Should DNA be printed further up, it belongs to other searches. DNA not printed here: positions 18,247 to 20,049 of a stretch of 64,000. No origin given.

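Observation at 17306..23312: Candidate undescribed thiamine-precursor salvage pathway: LuxE-like synthetase + LuxC-like reductase + SDR under TPP control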

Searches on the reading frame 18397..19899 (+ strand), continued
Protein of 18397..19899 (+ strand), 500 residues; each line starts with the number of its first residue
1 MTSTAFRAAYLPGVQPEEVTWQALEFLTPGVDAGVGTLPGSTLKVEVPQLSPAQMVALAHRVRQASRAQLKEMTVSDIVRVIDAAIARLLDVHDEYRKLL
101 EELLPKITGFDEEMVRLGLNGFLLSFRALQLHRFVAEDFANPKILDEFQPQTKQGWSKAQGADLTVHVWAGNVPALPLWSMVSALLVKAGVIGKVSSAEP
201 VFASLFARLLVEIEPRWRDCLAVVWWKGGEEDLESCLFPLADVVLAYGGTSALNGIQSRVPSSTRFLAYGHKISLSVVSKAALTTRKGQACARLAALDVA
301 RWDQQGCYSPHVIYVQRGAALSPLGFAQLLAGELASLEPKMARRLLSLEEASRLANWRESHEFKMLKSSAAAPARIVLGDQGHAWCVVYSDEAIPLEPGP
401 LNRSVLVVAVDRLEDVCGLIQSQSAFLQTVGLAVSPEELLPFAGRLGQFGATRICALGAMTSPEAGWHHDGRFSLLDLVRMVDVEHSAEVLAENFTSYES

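Call 37: search_protein_families(library=ncbifam, proteins=[L008:7580-8884:+, L077:4507-5340:+, L077:13962-14741:+, L077:12952-13962:+, L077:8907-9983:+, L077:9986-11440:+], max_evalue=0.00001)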
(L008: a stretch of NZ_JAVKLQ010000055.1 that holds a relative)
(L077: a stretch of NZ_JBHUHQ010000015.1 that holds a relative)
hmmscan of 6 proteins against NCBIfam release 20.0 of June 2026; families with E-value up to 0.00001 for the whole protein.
L008:7580-8884:+ (434 aa): 3 families
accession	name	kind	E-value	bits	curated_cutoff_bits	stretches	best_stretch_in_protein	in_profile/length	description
TIGR02358.1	thia_cytX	hypoth_equivalog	7.9e-71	239.3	309.85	1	39-423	2-378/386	putative hydroxymethylpyrimidine transporter CytX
TIGR00800.1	ncs1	subfamily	3.6e-29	101.8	353.1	1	22-370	1-382/447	NCS1 family nucleobase:cation symporter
NF008241.0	PRK11017.1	equivalog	2.1e-14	53.1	326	1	18-412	2-386/416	cytosine permease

L077:4507-5340:+ (277 aa): 13 families
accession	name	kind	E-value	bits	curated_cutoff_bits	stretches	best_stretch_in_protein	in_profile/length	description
NF005819.0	PRK07695.1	equivalog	1.6e-78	263.1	251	1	81-272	3-194/205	thiazole tautomerase TenI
NF002727.0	PRK02615.1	equivalog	1.3e-35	122.8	335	1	73-271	142-340/349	thiamine phosphate synthase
TIGR00693.1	thiE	equivalog_domain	1.7e-35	122.1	145.1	1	87-269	7-195/197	thiamine phosphate synthase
NF006530.0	PRK08999.1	equivalog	5e-22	78.4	245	1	87-259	139-313/315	Nudix family hydrolase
NF002904.0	PRK03512.1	equivalog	1.7e-19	70.1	231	1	106-263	33-194/211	thiamine phosphate synthase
NF000736.0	PRK00043.2-3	equivalog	3.1e-19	69.2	227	1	84-270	6-200/207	thiamine phosphate synthase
NF000741.0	PRK00043.3-5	equivalog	9.2e-17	61.5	350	1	109-269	36-208/217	thiamine phosphate synthase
NF000740.0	PRK00043.3-4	equivalog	1.1e-16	60.9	202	1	86-270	12-209/218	thiamine phosphate synthase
NF007070.0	PRK09517.1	equivalog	1e-15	57.2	761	1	91-271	17-210/755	multifunctional thiamine-phosphate pyrophosphorylase/synthase/phosphomethylpyrimidine kinase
NF000734.0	PRK00043.1-5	equivalog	2.3e-14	53.5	252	1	108-271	26-193/201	thiamine phosphate synthase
NF008933.0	PRK12290.1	equivalog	1.4e-13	50.5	516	1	136-267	262-404/438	thiamine phosphate synthase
NF000738.0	PRK00043.3-1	equivalog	1e-09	38.4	445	1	117-274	48-214/221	thiamine phosphate synthase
NF005080.0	PRK06512.1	equivalog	6.6e-09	35.8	218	1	137-272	73-211/222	thiamine phosphate synthase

L077:13962-14741:+ (259 aa): 229 families (the best 25 are shown)
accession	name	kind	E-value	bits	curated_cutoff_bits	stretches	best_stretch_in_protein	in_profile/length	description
NF006393.0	PRK08642.1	equivalog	4.3e-86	288.5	292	1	5-259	2-254/254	3-oxoacyl-ACP reductase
NF009466.0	PRK12826.1-2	subfamily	3.4e-60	203.6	222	1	10-258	4-246/248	3-oxoacyl-ACP reductase FabG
NF005559.1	PRK07231.1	subfamily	1.3e-59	201.7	215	1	7-257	2-248/249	glucose 1-dehydrogenase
NF004198.0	PRK05653.1-3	equivalog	1.7e-56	191.4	296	1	7-258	5-248/248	3-oxoacyl-ACP reductase FabG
TIGR01830.1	3oxo_ACP_reduc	equivalog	2.4e-56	191.1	297.75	1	12-257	1-239/239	3-oxoacyl-[acyl-carrier-protein] reductase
NF004197.0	PRK05653.1-1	equivalog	8.7e-56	189.3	332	1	5-258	3-248/249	3-oxoacyl-ACP reductase FabG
NF009468.0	PRK12826.1-4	equivalog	1.5e-52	178.8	318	1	6-257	4-248/256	SDR family oxidoreductase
NF005853.0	PRK07774.1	equivalog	1.5e-52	178.5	303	1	5-258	2-248/250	SDR family oxidoreductase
NF006070.0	PRK08213.1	subfamily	2.1e-52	178.2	279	1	5-257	8-257/259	gluconate 5-dehydrogenase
NF004791.0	PRK06138.1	equivalog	2.8e-52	177.6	312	1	5-257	1-250/252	SDR family oxidoreductase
NF004199.0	PRK05653.1-4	equivalog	9.8e-52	176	301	1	5-258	1-247/247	3-oxoacyl-ACP reductase FabG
NF049979.1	AlphHSDSHdhA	equivalog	1.1e-51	175.9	350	1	8-257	2-247/258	7alpha-hydroxysteroid dehydrogenase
NF005446.0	PRK07035.1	equivalog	2.9e-51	174.2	373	1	6-257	8-254/255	SDR family oxidoreductase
NF004818.0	PRK06172.1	equivalog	9.5e-51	172.5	336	1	5-257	3-251/253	SDR family oxidoreductase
NF009464.0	PRK12824.1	subfamily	3e-50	171.2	269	1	10-259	3-245/245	3-oxoacyl-ACP reductase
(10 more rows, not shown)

L077:12952-13962:+ (336 aa): 5 families
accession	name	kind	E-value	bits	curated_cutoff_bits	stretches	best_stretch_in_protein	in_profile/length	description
TIGR01728.1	SsuA_fam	subfamily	2.1e-33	115.8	163.5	1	50-333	11-289/290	aliphatic sulfonate ABC transporter substrate-binding protein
TIGR02122.1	TRAP_TAXI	subfamily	5.6e-17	61.6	84.35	1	67-205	61-208/320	TAXI family TRAP transporter solute-binding subunit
NF040735.1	SBP_SaoX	equivalog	5.5e-09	35.6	300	1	54-333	19-292/330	ABC transporter substrate-binding subunit SaoX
TIGR01729.1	taurine_ABC_bnd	equivalog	1.7e-07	31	304.25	1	76-323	36-288/300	taurine ABC transporter substrate-binding protein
TIGR01098.1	3A0109s03R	subfamily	9e-06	25.4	112.05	0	6-242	6-250/253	phosphate/phosphite/phosphonate ABC transporter substrate-binding protein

L077:8907-9983:+ (358 aa): 1 family
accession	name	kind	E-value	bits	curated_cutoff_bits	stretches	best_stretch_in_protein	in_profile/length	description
NF052244.1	LCFA_lig_LuxE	equivalog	1.1e-22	80.5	550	1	26-350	35-363/367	long-chain-fatty-acid--protein ligase LuxE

L077:9986-11440:+ (484 aa): 1 family
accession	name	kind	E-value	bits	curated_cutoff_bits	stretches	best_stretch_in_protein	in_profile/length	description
NF052251.1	LCFA_red_LuxC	equivalog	1.2e-32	113.1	750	1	15-469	17-448/478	long-chain-fatty-acyl-CoA reductase LuxC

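Call 39: find_encoding_contigs(protein=P0001, flank=10000, max_places=3)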
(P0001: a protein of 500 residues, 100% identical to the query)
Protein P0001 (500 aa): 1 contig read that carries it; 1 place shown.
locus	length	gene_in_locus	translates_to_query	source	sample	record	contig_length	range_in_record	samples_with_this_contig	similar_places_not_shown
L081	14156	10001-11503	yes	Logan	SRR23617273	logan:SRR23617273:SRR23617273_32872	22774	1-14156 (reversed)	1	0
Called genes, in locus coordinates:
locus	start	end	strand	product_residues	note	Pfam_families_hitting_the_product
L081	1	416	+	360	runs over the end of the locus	PF00441:Acyl-CoA_dh_1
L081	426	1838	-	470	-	PF00067:p450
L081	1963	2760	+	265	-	PF00378:ECH_1, PF16113:ECH_2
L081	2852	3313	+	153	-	-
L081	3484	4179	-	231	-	-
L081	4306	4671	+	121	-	-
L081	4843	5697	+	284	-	PF00106:adh_short, PF08659:KR (weak), PF13561:adh_short_C2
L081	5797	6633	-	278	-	PF00106:adh_short, PF08659:KR, PF13561:adh_short_C2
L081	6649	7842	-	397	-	PF00563:EAL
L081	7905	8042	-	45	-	-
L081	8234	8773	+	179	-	-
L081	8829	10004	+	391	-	PF04443:LuxE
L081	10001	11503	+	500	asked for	PF05893:LuxC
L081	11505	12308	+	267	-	PF00005:ABC_tran, PF13304:AAA_21 (faint)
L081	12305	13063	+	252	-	PF00528:BPD_transp_1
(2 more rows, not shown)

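Call 47: search_dna_similar(query=window:18397-19899:+, collection=plasmids, mode=protein, max_rows=30, max_evalue=1e-10)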
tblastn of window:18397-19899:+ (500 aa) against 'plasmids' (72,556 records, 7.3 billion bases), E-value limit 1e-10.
Records with a match: 40; places in all: 40; records where one place covers at least 80% of the query: 29.
Best place of each record, by identity: <60% 40.
By first word of the organism name: Pantoea 13; Azospirillum 9; Streptomyces 3; Sphingobium 2; Streptantibioticus 2; Pseudonocardia 2; Priestia 1; Pseudomonas 1; Lactiplantibacillus 1; Levilactobacillus 1; and 5 more.
By predicted mobility (MOB-suite, as given by PLSDB): non-mobilizable 30; mobilizable 7; conjugative 3.
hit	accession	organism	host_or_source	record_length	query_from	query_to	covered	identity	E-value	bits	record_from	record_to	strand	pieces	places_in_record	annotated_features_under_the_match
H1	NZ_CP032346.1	Azospirillum brasilense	soil sample,Agricultural field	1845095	7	498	98%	53.7%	4e-155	496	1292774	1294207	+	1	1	record has no annotation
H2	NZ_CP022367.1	Azospirillum sp. TSH58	single cell,paddy soils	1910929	7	498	98%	53.5%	2e-154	494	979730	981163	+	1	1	record has no annotation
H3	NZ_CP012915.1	Azospirillum brasilense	Digitaria eriantha,microbe,root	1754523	7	498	98%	53.3%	2e-153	491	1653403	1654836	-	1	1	none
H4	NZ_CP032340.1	Azospirillum brasilense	soil sample,Agricultural field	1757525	7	498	98%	53.3%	2e-153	491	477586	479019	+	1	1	none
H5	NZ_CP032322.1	Azospirillum argentinense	soil sample,Agricultural field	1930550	7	498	98%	53.3%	3e-153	490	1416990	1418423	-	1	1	record has no annotation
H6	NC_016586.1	Azospirillum lipoferum 4B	-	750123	8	498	98%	53.4%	2e-147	474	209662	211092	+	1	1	acyl-CoA reductase | ABC transporter ATP-binding protein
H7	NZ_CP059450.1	Azospirillum brasilense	Prokaryotes,soil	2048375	7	498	98%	52.8%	1e-152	488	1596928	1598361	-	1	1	none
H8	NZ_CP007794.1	Azospirillum argentinense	Triticum aestivum L.,Root,wheat ...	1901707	7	498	98%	52.6%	1e-152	488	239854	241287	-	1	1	record has no annotation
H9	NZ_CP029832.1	Azospirillum ramasamyi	single cell,Cow dung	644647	8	498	98%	52.7%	4e-147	473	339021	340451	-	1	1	acyl-CoA reductase | ABC transporter ATP-binding protein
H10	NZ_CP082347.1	Pantoea dispersa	water,drinking water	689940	8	498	98%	50.5%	2e-147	473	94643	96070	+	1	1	acyl-CoA reductase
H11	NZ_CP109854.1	Pantoea dispersa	Bidens alba,Pure isolate,rhizosphere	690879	8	498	98%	50.5%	3e-147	473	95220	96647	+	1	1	acyl-CoA reductase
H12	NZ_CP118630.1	Pantoea dispersa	Pure isolate,soil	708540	8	498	98%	50.5%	3e-147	473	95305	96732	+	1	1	acyl-CoA reductase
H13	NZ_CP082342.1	Pantoea dispersa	Canis lupus familiaris,Skin swab,Paw ...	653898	2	498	99%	49.9%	1e-146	471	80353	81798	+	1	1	acyl-CoA reductase | long-chain fatty acid--CoA ligase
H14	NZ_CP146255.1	Pantoea dispersa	Nicotiana tabacum L.,Cell ...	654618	8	498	98%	50.1%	2e-147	474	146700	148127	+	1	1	acyl-CoA reductase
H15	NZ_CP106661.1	Pantoea dispersa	Philodendron erubescens,Pure ...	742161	8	498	98%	50.1%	4e-146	470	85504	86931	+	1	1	acyl-CoA reductase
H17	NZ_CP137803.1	Priestia megaterium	Bacillus megaterium assembly,Arshan ...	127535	43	498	91%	53.7%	4e-147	473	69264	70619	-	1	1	acyl-CoA reductase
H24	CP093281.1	Pseudomonas silvicola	Cunninghamia lanceolata,cell ...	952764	9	498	97%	44.4%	3e-96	379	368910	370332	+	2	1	none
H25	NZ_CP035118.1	Lactiplantibacillus plantarum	cell culture,food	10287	48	495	90%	40.7%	5e-99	334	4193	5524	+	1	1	acyl-CoA reductase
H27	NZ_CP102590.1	Niallia taxi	-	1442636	40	495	91%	39.6%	1e-95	324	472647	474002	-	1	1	none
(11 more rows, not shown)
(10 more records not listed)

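Call 48: get_annotated_region(hit=H10, flank=8000)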
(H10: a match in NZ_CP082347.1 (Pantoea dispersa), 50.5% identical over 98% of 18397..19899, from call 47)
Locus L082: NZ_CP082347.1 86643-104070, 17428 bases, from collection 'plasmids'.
description: Pantoea dispersa strain Lsch plasmid unnamed, complete sequence
organism: Pantoea dispersa (NCBI taxid 59814)
taxonomy: Bacteria; Pseudomonadota; Gammaproteobacteria; Enterobacterales; Erwiniaceae; Pantoea; Pantoea dispersa
host: -; source: water,drinking water; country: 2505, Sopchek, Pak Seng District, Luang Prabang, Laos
typing (MOB-suite, as given by PLSDB): non-mobilizable; replicon rep_cluster_1232
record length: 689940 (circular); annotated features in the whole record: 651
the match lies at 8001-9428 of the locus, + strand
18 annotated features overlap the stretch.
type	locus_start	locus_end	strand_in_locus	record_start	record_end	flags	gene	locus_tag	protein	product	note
CDS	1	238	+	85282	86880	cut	-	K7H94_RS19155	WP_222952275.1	ABC transporter substrate-binding protein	-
CDS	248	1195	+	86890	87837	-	-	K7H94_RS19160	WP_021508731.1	ABC transporter permease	GO:0055085 - transmembrane transport [Evidence IEA]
CDS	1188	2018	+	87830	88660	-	-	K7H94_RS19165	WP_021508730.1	ABC transporter permease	-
CDS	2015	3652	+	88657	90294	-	-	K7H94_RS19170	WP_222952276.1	ABC transporter ATP-binding protein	-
CDS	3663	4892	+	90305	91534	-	-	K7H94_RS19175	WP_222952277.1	M20/M25/M40 family metallo-hydrolase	-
CDS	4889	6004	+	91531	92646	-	-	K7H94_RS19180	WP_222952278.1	Xaa-Pro peptidase family protein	GO:0006508 - proteolysis [Evidence IEA]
CDS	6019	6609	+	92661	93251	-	ddpX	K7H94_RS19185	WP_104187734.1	D-alanyl-D-alanine dipeptidase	GO:0006508 - proteolysis [Evidence IEA]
CDS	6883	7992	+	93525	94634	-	-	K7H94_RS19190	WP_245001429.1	long-chain fatty acid--CoA ligase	-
CDS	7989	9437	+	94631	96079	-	-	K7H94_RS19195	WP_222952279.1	acyl-CoA reductase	GO:0008218 - bioluminescence [Evidence IEA]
CDS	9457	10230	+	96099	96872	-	-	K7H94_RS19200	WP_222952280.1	SDR family oxidoreductase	-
CDS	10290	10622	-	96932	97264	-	-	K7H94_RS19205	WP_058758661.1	four-helix bundle copper-binding protein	-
CDS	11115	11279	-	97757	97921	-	-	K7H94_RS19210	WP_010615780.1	general stress protein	GO:0006950 - response to stress [Evidence IEA]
CDS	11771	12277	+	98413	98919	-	-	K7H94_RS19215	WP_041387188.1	DUF892 family protein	-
CDS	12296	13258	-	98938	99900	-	-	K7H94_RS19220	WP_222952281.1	PDR/VanB family oxidoreductase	-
CDS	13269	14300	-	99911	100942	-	hpxD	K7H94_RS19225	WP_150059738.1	molybdenum cofactor-independent xanthine hydroxylase subunit HpxD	-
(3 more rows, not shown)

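Call 49: get_annotated_region(hit=H25, flank=6000)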
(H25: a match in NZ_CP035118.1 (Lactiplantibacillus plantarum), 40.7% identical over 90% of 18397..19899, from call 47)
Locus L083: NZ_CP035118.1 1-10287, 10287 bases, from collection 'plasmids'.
description: Lactiplantibacillus plantarum strain SRCM103295 plasmid unnamed5
organism: Lactiplantibacillus plantarum (NCBI taxid 1590)
taxonomy: Bacteria; Bacillota; Bacilli; Lactobacillales; Lactobacillaceae; Lactiplantibacillus; Lactiplantibacillus plantarum
host: -; source: cell culture,food; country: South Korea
typing (MOB-suite, as given by PLSDB): non-mobilizable; replicon rep_cluster_1244
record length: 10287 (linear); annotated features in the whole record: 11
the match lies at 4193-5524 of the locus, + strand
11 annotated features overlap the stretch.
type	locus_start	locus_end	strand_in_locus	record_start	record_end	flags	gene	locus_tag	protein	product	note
CDS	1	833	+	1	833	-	-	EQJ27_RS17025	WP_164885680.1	replication initiation protein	GO:0006270 - DNA replication initiation [Evidence IEA]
CDS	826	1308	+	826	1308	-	-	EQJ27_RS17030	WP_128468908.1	DUF536 domain-containing protein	-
CDS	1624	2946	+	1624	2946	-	-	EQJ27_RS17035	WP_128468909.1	solute carrier family 23 protein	GO:0055085 - transmembrane transport [Evidence IEA]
CDS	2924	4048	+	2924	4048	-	-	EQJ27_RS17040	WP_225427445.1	acyl-CoA synthetase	-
CDS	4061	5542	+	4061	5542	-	-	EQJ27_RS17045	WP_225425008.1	acyl-CoA reductase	GO:0008218 - bioluminescence [Evidence IEA]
CDS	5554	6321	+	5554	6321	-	-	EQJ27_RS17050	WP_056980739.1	SDR family oxidoreductase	-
CDS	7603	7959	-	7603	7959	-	-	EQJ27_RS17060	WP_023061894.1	type II toxin-antitoxin system YafQ family toxin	-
CDS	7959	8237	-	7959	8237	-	-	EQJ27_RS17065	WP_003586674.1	type II toxin-antitoxin system prevent-host-death family antitoxin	GO:0008219 - cell death [Evidence IEA]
CDS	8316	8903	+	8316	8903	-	-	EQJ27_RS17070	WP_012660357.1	site-specific integrase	-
CDS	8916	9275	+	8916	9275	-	-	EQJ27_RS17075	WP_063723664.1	hypothetical protein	-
CDS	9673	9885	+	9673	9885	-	-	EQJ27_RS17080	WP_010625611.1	hypothetical protein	-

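Call 50: get_annotated_region(hit=H17, flank=8000)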
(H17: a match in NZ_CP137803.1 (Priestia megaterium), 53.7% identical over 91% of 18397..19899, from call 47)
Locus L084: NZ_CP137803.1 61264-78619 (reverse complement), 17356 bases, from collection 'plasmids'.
description: Priestia megaterium strain Y18-01 plasmid unnamed3, complete sequence
organism: Priestia megaterium (NCBI taxid 1404)
taxonomy: Bacteria; Bacillota; Bacilli; Bacillales; Bacillaceae; Priestia; Priestia megaterium
host: -; source: Bacillus megaterium assembly,Arshan water; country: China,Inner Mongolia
typing (MOB-suite, as given by PLSDB): non-mobilizable; replicon rep_cluster_385
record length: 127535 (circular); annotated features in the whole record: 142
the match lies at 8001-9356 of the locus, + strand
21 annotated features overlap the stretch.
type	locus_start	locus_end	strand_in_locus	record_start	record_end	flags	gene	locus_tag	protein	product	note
CDS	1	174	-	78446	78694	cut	-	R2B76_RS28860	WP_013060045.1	spore coat protein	-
CDS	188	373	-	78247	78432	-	-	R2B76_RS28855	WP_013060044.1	hypothetical protein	-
CDS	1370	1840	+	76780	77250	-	-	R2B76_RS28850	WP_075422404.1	DinB family protein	-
CDS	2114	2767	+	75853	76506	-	-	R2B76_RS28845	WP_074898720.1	hypothetical protein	-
CDS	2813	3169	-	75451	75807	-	-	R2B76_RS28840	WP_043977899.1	hypothetical protein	-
CDS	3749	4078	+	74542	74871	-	-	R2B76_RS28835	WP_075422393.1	multidrug efflux SMR transporter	-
CDS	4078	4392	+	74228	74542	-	-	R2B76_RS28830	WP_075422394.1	multidrug efflux SMR transporter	-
CDS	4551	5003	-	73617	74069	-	-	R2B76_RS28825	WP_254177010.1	CBO0543 family protein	-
CDS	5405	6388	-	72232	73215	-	guaC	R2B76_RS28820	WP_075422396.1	GMP reductase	GO:0015950 - purine nucleotide interconversion [Evidence IEA]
CDS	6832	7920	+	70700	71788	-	-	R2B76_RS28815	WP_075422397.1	long-chain fatty acid--CoA ligase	-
CDS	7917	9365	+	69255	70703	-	-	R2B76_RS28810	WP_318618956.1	acyl-CoA reductase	GO:0008218 - bioluminescence [Evidence IEA]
CDS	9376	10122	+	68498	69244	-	-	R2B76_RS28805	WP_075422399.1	ABC transporter ATP-binding protein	-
CDS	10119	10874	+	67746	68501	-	-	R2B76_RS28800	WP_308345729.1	ABC transporter permease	-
CDS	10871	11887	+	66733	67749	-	-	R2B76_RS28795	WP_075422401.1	ABC transporter substrate-binding protein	-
CDS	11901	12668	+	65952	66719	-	-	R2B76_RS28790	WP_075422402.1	3-oxoacyl-ACP reductase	-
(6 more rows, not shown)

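Call 51: get_annotated_region(hit=H6, flank=6000)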
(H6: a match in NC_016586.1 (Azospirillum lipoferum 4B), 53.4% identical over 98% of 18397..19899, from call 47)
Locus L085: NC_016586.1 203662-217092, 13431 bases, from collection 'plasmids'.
description: Azospirillum lipoferum 4B plasmid AZO_p2, complete sequence
organism: Azospirillum lipoferum 4B (NCBI taxid 862719)
taxonomy: Bacteria; Pseudomonadota; Alphaproteobacteria; Rhodospirillales; Azospirillaceae; Azospirillum; Azospirillum lipoferum; Azospirillum lipoferum 4B
host: -; source: -; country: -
typing (MOB-suite, as given by PLSDB): conjugative; replicon rep_cluster_67; relaxase MOBP; mating-pair formation MPF_T
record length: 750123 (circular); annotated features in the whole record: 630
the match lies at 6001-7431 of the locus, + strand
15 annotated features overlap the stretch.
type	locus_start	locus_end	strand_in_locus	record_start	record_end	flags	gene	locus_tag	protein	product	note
CDS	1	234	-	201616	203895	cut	-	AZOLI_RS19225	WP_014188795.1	EAL domain-containing protein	-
CDS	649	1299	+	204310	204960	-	-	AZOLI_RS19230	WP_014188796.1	DedA family protein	GO:0055085 - transmembrane transport [Evidence IEA]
CDS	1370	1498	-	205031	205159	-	-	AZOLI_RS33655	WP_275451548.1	hypothetical protein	-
CDS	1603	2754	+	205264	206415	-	-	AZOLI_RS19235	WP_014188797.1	ISAs1-like element ISAli14 family transposase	GO:0006313 - DNA transposition [Evidence IEA]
CDS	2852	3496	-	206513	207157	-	-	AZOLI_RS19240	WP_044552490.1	NADPH-dependent F420 reductase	-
CDS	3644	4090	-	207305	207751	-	-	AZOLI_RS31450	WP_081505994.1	Rrf2 family transcriptional regulator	-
CDS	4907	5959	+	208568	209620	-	-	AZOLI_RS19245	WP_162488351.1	long-chain fatty acid--CoA ligase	-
CDS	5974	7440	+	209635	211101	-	-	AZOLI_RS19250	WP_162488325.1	acyl-CoA reductase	GO:0008218 - bioluminescence [Evidence IEA]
CDS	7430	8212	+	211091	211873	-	-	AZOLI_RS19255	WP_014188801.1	ABC transporter ATP-binding protein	-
CDS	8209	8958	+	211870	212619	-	-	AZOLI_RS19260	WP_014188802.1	ABC transporter permease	-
CDS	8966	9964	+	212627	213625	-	-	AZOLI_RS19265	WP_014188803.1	ABC transporter substrate-binding protein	-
CDS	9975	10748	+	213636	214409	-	-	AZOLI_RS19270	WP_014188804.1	3-oxoacyl-ACP reductase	-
CDS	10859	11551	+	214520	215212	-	gph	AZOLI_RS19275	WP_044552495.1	phosphoglycolate phosphatase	GO:0043094 - cellular metabolic compound salvage [Evidence IEA]; GO:0008152 - metabolic process [Evidence IEA]; ...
CDS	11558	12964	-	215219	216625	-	-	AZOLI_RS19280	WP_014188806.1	L-serine ammonia-lyase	GO:0009063 - amino acid catabolic process [Evidence IEA]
CDS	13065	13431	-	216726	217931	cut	-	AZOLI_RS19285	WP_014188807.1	serine/threonine transporter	GO:0006865 - amino acid transport [Evidence IEA]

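Call 52: get_annotated_region(hit=H24, flank=6000)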
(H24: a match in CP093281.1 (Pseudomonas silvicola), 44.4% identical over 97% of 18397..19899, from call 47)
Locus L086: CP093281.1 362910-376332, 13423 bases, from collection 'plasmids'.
description: Pseudomonas silvicola strain T1-3-2 plasmid p1, complete sequence
organism: Pseudomonas silvicola (NCBI taxid 2908006)
taxonomy: Bacteria; Pseudomonadota; Gammaproteobacteria; Pseudomonadales; Pseudomonadaceae; Pseudomonas; Pseudomonas silvicola
host: -; source: Cunninghamia lanceolata,cell culture,cone; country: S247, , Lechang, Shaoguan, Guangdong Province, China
typing (MOB-suite, as given by PLSDB): non-mobilizable; replicon rep_cluster_1232
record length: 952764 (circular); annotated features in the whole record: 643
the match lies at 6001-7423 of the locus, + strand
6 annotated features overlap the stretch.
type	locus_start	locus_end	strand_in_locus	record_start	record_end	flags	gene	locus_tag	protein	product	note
CDS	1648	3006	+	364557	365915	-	-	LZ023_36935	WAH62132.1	HAD-IC family P-type ATPase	-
CDS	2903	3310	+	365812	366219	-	-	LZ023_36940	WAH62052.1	cation transporting ATPase C-terminal domain-containing protein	-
CDS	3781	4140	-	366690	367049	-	-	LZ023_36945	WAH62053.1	hypothetical protein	-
CDS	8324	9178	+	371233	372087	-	-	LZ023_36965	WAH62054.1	alpha/beta hydrolase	-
CDS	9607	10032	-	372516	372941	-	arsC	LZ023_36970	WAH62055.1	glutaredoxin-dependent arsenate reductase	-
predicted_resistance_gene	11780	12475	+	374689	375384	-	arsH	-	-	arsenic resistance NADPH-dependent reductase ArsH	predicted by amrfinderplus; class ARSENIC; identity 96.55%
